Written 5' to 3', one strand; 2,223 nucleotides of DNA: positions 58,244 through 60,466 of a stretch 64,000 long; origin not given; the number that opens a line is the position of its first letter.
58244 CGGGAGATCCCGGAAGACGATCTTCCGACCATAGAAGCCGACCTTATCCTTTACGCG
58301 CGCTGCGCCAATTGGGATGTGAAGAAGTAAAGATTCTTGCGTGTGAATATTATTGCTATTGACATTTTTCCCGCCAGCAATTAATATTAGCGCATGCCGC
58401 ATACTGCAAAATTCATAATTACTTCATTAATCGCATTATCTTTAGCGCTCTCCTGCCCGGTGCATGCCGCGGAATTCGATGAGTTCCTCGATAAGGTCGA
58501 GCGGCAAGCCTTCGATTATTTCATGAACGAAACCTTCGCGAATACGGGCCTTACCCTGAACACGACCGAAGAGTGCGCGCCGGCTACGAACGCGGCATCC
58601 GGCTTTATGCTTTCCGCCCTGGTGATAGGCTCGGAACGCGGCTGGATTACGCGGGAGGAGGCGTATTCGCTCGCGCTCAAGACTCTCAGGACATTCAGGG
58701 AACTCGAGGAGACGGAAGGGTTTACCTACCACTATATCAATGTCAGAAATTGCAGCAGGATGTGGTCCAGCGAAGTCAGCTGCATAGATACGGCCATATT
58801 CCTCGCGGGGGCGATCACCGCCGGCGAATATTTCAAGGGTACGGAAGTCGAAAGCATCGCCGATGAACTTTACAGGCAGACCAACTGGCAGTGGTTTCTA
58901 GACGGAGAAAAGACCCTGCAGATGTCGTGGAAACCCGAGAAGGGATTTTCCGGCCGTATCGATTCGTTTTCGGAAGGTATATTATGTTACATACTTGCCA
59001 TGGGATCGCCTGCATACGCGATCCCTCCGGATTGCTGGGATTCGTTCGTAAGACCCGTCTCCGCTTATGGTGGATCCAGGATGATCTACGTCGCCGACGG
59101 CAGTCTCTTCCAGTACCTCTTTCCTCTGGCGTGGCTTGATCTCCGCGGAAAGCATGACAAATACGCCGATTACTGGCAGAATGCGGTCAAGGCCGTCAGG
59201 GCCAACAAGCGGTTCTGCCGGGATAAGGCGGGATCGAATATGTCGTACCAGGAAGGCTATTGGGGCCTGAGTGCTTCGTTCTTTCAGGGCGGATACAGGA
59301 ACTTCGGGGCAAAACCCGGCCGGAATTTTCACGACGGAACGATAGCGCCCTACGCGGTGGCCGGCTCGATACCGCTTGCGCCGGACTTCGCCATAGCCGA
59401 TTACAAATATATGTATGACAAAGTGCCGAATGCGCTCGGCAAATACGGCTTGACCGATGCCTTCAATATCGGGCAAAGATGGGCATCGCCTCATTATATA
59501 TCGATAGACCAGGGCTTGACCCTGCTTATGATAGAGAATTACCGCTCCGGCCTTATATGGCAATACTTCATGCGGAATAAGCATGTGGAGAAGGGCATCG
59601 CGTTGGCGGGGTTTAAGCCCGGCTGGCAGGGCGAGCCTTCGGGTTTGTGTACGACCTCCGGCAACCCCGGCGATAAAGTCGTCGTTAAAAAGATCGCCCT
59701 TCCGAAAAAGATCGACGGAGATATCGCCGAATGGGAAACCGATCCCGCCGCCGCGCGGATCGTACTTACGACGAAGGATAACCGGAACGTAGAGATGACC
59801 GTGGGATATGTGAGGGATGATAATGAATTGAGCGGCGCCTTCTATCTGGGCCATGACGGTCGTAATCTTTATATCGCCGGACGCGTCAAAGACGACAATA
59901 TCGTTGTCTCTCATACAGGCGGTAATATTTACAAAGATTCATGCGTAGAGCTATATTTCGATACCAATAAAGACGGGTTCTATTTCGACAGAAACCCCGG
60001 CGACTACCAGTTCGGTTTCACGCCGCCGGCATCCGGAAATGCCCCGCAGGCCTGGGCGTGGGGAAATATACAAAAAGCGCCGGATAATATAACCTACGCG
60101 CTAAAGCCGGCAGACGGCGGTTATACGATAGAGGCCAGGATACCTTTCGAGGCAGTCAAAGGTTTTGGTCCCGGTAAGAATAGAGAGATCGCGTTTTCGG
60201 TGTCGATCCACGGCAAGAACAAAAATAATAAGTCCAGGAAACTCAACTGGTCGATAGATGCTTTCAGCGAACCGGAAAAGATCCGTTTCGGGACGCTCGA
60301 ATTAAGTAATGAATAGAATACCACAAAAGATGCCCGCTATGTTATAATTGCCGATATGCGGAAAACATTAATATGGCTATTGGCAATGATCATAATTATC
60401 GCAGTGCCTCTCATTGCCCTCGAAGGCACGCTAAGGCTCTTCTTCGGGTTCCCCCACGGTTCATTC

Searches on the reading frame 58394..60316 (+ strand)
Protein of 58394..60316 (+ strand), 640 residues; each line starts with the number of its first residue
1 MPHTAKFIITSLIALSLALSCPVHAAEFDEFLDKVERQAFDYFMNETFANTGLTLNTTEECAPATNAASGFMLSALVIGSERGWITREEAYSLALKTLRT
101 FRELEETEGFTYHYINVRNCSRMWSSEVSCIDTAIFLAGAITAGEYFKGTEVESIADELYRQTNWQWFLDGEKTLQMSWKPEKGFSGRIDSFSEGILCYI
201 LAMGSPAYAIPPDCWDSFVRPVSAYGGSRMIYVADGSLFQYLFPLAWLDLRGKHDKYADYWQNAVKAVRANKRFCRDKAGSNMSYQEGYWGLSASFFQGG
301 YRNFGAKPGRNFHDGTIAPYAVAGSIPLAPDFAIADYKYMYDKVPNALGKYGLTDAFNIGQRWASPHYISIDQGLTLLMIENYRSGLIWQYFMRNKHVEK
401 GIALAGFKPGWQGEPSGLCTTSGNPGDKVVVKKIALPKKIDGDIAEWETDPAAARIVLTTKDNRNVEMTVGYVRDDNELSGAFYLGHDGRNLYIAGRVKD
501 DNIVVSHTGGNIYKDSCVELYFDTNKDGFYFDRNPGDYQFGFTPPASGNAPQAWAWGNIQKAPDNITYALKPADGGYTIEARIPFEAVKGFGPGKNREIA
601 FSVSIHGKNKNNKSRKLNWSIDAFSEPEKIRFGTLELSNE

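Call 59: search_protein_families(library=pfam, proteins=[window:58394-60316:+], max_evalue=0.00001)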
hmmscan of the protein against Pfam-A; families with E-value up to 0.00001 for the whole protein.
window:58394-60316:+ (640 aa): 2 families
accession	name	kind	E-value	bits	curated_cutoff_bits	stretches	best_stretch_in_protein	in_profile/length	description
PF10091.15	Glycoamylase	-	2.2e-59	201.1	27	1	189-395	4-220/221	Putative glucoamylase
PF06452.16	CBM9_1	-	9.7e-17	61.9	23.4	1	471-638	23-183/185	Carbohydrate family 9 binding domain-like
